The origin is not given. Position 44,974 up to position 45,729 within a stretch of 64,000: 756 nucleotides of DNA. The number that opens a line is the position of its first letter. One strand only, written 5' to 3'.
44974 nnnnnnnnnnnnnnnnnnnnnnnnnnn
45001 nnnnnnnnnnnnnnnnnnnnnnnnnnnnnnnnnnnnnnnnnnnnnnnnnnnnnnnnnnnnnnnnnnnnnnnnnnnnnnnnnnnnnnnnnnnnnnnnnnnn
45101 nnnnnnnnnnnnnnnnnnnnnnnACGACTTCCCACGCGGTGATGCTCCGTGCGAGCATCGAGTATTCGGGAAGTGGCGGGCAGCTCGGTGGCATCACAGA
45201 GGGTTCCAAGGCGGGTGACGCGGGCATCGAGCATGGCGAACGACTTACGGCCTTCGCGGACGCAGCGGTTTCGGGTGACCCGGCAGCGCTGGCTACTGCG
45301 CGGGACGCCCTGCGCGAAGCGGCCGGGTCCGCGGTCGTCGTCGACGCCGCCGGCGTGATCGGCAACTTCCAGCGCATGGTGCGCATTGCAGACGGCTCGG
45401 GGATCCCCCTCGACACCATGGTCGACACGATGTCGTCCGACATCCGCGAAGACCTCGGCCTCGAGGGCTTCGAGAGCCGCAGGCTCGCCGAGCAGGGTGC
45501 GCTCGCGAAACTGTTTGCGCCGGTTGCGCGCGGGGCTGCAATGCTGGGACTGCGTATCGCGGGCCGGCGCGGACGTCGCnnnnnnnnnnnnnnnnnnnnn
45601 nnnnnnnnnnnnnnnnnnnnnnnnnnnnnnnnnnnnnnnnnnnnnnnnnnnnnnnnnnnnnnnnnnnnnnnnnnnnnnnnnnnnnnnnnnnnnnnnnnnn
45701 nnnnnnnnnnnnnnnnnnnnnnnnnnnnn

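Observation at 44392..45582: AhpD/CMD-type gene with UGA at the second redox Cys (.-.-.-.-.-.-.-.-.)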

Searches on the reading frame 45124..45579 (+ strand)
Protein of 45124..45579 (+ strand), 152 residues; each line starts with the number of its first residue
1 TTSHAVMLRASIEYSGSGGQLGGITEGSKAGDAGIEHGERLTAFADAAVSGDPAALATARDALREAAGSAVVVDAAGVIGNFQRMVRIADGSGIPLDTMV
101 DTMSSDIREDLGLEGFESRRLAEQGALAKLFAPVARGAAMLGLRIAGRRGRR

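Call 19: search_protein_representatives(protein=window:45124-45579:+)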
Query: 152 residues. Proteins with E-value up to 0.001 (for the whole library): 875; up to 1e-10: 330; up to 1e-30: 3. The best 150 are listed.
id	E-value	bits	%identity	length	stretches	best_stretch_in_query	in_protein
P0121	1.1e-45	171.6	65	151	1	7-151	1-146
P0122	1.6e-36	141.9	68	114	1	41-151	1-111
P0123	1.5e-32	129.1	65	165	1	7-112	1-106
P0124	4.6e-29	117.8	52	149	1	13-148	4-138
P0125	1.7e-27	112.7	52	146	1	7-139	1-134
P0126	1.2e-26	109.9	69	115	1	7-94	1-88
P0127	1.3e-25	106.6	57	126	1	7-123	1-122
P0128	1.9e-25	106.1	50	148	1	7-148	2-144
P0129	1.8e-24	102.9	58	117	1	7-121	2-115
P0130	2.1e-24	102.7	43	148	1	7-144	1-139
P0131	3.7e-24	101.9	50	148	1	6-123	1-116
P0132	7.1e-24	101.0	52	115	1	7-121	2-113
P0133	3.7e-23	98.6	48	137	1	15-141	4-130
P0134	6.4e-23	97.9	48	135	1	24-151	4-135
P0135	8.7e-23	97.4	47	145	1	7-136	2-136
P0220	9.2e-17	77.9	37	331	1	4-145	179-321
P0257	2.8e-15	73.1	43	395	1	2-120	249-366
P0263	3.8e-15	72.7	43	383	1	1-125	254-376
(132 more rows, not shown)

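Call 36: find_homologous_proteins(query=P0263)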
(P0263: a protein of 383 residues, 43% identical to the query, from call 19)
Query P0263 (383 aa): 244 proteins with E <= 0.001 among 8000 candidates; the best 120 are listed.
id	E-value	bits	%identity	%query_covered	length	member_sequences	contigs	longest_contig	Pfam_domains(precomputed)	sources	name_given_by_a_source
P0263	1.3e-252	855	100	100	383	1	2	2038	-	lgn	-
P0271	1.0e-89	319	55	66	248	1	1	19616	-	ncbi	-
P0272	3.2e-88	315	55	65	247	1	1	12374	-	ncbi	ncbi:MAG: alkylhydroperoxidase-related (seleno)protein [Pseudomonadota bacterium]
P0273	8.4e-88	313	55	65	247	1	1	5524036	-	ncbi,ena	-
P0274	1.8e-86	309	56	66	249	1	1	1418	-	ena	-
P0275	1.5e-85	306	55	65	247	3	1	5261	-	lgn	-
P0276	3.4e-84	301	55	65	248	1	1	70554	-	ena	-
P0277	1.7e-83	299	54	65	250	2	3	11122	-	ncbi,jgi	ncbi:MAG: alkylhydroperoxidase-related (seleno)protein [Gammaproteobacteria bacterium]|jgi:hypotheti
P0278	2.8e-83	298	55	65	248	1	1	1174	-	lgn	-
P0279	5.0e-83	297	54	65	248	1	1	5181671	-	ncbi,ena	-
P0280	6.3e-83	297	53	66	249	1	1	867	-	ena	-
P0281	1.5e-82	296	56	65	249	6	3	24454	-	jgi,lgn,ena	-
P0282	2.2e-82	295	51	65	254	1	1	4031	-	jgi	jgi:hypothetical protein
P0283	3.1e-82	295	52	65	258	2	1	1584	-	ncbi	-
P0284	6.6e-82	294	54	65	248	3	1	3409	-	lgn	-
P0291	1.2e-81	293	40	99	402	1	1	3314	-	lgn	-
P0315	5.5e-75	271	41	94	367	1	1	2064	PF02627.26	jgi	jgi:AhpD family alkylhydroperoxidase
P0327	2.4e-66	243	43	87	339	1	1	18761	PF02627.26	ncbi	-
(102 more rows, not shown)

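Call 40: search_solved_structures(query=A3, max_evalue=1, show_alignments=2)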
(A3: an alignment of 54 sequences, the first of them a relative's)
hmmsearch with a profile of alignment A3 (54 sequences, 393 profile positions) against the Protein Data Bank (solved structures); distinct sequences matched with E-value up to 1: 13.
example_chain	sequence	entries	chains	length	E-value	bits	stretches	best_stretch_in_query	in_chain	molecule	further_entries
6k40_A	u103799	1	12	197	1.5e-09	40.4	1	192-336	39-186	Alkyl hydroperoxide reductase AhpD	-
2pfx_A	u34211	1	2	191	6.2e-09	38.4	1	193-336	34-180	Uncharacterized peroxidase-related protein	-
3c1l_A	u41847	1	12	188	2.1e-07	33.3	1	193-337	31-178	Putative antioxidant defense protein Mlr4105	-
2oyo_A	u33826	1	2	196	4.5e-06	29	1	194-335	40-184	Uncharacterized peroxidase-related protein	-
2prr_A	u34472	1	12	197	0.0012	21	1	226-337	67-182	Alkylhydroperoxidase AhpD core: uncharacterized peroxidase-related protein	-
2gmy_A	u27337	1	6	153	0.0012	20.9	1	216-332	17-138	Hypothetical protein Atu0492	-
2o4d_A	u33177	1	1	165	0.0036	19.4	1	195-264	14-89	Hypothetical protein PA0269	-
2ijc_A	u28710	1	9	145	0.013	17.6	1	214-266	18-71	Hypothetical protein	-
7xw1_A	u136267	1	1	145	0.019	17.1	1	214-249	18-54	Carboxymuconolactone decarboxylase family protein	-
3guq_A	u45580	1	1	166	0.49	12.4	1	239-316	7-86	Putative uncharacterized protein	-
3vnc_A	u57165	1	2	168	0.51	12.4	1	239-316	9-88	TIP-alpha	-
3gio_A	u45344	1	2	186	0.61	12.1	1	239-316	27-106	Putative uncharacterized protein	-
9v1i_lW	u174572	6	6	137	0.94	11.5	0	66-121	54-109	Large ribosomal subunit protein eL22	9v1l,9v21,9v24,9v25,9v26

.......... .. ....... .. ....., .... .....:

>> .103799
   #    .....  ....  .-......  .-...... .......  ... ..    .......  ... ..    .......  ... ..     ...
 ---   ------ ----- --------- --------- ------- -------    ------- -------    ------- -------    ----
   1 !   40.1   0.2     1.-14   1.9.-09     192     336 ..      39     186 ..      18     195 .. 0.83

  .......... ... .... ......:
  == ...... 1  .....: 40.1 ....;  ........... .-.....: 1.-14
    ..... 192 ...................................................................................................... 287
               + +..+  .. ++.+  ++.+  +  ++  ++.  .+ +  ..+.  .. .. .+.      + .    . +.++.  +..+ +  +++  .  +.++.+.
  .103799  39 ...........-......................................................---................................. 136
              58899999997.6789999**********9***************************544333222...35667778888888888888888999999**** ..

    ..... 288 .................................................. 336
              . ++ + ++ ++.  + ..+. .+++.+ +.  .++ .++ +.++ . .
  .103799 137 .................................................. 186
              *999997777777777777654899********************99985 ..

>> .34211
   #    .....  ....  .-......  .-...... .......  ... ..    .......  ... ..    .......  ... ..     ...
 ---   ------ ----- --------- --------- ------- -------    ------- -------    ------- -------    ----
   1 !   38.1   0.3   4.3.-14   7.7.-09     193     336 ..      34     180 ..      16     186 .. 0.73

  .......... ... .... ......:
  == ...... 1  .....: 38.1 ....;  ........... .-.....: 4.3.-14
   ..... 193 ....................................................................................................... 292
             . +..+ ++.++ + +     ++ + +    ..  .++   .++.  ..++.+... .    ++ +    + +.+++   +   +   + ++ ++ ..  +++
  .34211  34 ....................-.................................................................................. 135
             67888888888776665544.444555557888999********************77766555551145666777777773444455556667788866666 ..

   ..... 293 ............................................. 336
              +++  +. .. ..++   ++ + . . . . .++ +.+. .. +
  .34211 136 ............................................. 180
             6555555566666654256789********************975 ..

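Call 44: predict_structure(alignment_id=A3)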
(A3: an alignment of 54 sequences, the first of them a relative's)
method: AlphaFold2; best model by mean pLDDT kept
length: 383 residues; sequences in the alignment: 54
mean_pLDDT: 93.9   pTM: 0.93
mean pLDDT of the five models: 93.9, 93.2, 93.2, 93.0, 92.1
residues with pLDDT >= 90: 347; 70-90: 21; 50-70: 9; < 50: 6
segments of 3 or more residues with pLDDT < 50: 379-383
pLDDT, mean of each block of 10 residues (from residue 1): 84 97 98 98 97 96 93 84 96 96 95 96 98 98 97 97 95 97 95 97 98 96 94 98 97 97 96 92 87 97 93 98 98 98 94 95 94 57 41
secondary structure, 60 per line:
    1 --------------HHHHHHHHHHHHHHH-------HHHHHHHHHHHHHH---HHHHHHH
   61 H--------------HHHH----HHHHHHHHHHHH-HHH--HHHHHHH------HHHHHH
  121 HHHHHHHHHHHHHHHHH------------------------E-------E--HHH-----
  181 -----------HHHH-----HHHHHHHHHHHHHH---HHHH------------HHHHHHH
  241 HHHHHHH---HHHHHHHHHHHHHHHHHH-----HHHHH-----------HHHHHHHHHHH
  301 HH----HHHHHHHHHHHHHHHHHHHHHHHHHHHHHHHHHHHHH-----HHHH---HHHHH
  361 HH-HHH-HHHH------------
elements in order: H15-29 H37-50 H54-61 H76-79 H84-95 H102-108 H115-137 H192-195 H201-214 H218-221 H234-247 H251-268 H274-278 H290-302 H307-343 H349-352 H356-362 H368-371

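Call 47: fold_search(model_id=the predicted structure, library=pdb)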
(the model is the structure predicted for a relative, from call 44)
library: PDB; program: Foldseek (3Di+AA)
matches with E <= 10: 151; with E <= 0.001: 0
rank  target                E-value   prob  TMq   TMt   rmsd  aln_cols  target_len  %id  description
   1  2prr_C                9.9e-03  1.00  0.39  0.75   4.0       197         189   22  Crystal structure of alkylhydroperoxidase AhpD core: uncharacterized peroxidase-related protein (YP_296737.1) from Ral (released 2007-05-29)
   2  2prr_D                1.1e-02  1.00  0.39  0.74   4.0       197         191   22  Crystal structure of alkylhydroperoxidase AhpD core: uncharacterized peroxidase-related protein (YP_296737.1) from Ral (released 2007-05-29)
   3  3c1l_G                1.1e-02  1.00  0.36  0.69   4.7       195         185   23  Crystal structure of an antioxidant defense protein (mlr4105) from mesorhizobium loti maff303099 at 2.00 A resolution (released 2008-02-05)
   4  2prr_A                1.2e-02  1.00  0.39  0.74   4.1       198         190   23  Crystal structure of alkylhydroperoxidase AhpD core: uncharacterized peroxidase-related protein (YP_296737.1) from Ral (released 2007-05-29)
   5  3c1l_E                1.4e-02  1.00  0.34  0.68   4.5       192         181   22  Crystal structure of an antioxidant defense protein (mlr4105) from mesorhizobium loti maff303099 at 2.00 A resolution (released 2008-02-05)
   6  6k40_A                1.5e-02  1.00  0.38  0.72   4.3       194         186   18  Crystal structure of alkyl hydroperoxide reductase from D. radiodurans R1 (released 2020-05-27)
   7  6k40_B                2.5e-02  1.00  0.38  0.72   4.4       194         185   18  Crystal structure of alkyl hydroperoxide reductase from D. radiodurans R1 (released 2020-05-27)
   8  2prr_J                5.4e-02  1.00  0.39  0.74   4.0       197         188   24  Crystal structure of alkylhydroperoxidase AhpD core: uncharacterized peroxidase-related protein (YP_296737.1) from Ral (released 2007-05-29)
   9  2oyo_A                8.1e-02  1.00  0.35  0.65   5.2       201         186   22  Crystal structure of Uncharacterized peroxidase-related protein (YP_604910.1) from Deinococcus geothermalis DSM 11300  (released 2007-03-20)
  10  6ohi_A                9.3e-02  1.00  0.37  0.70   4.4       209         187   15  Crystal Structure of the Debrominase Bmp8 (Apo) (released 2019-05-29)
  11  6e8l_B                1.0e-01  1.00  0.38  0.75   3.8       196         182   17  Crystal Structure of Alkyl hydroperoxidase D (AhpD) from Streptococcus pneumoniae (Strain D39/ NCTC 7466) (released 2019-08-28)
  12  3lvy_F                1.0e-01  1.00  0.34  0.66   4.0       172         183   17  Crystal Structure of Carboxymuconolactone Decarboxylase Family Protein SMU.961 from Streptococcus mutans (released 2010-03-09)
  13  6ohj_A                1.2e-01  1.00  0.39  0.74   4.0       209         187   12  Crystal Structure of the Debrominase Bmp8 C82A in Complex with 2,3,4-tribromopyrrole (released 2019-05-29)
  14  6ohi_B                1.4e-01  1.00  0.36  0.67   4.4       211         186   15  Crystal Structure of the Debrominase Bmp8 (Apo) (released 2019-05-29)
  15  9lwf_X                1.8e-01  0.82  0.37  0.42  13.1       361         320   10  Cryo-EM structure of dual sensor bound GATOR2 complex (released 2025-08-13)
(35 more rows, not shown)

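Call 80: find_encoding_contigs(protein=P0263, flank=300, max_places=1)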
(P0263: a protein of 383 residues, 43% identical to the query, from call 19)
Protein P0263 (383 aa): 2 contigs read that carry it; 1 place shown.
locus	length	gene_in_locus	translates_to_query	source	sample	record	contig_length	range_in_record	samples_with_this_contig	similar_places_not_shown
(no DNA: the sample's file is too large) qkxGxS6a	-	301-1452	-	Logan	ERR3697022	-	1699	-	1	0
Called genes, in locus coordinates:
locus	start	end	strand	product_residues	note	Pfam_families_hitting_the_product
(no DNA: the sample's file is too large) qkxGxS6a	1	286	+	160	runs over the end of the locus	?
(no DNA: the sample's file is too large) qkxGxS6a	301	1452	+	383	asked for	-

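Call 81: find_encoding_contigs(protein=P0291, flank=300, max_places=1)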
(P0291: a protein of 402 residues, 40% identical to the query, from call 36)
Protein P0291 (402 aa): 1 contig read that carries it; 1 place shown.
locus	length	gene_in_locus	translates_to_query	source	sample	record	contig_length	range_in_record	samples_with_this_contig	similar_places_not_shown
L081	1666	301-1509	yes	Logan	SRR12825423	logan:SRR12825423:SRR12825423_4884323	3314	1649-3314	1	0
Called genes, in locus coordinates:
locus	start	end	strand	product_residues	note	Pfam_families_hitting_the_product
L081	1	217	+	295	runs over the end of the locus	PF22622:MFE-2_hydrat-2_N, PF13452:FAS1_DH_region (faint), PF01575:MaoC_dehydratas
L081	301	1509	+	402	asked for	-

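Call 82: find_encoding_contigs(protein=P0315, flank=300, max_places=1)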
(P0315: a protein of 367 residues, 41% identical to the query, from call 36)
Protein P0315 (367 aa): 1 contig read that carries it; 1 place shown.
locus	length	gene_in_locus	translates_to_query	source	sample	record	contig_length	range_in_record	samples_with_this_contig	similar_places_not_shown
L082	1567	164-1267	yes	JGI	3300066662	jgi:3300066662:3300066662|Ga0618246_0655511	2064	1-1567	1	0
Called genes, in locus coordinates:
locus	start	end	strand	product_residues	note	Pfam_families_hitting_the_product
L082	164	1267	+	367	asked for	PF02627:CMD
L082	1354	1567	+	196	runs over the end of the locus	-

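Call 83: find_encoding_contigs(protein=P0327, flank=300, max_places=1)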
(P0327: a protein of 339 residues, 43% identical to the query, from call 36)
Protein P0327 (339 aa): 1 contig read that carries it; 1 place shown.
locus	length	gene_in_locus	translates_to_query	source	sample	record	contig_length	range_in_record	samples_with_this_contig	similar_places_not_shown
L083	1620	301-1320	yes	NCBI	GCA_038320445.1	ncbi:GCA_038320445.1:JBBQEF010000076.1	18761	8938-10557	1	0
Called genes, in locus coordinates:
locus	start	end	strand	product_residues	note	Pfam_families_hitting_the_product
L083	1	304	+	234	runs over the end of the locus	PF00578:AhpC-TSA, PF08534:Redoxin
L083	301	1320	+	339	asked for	PF02627:CMD (weak)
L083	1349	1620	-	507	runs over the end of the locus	PF13472:Lipase_GDSL_2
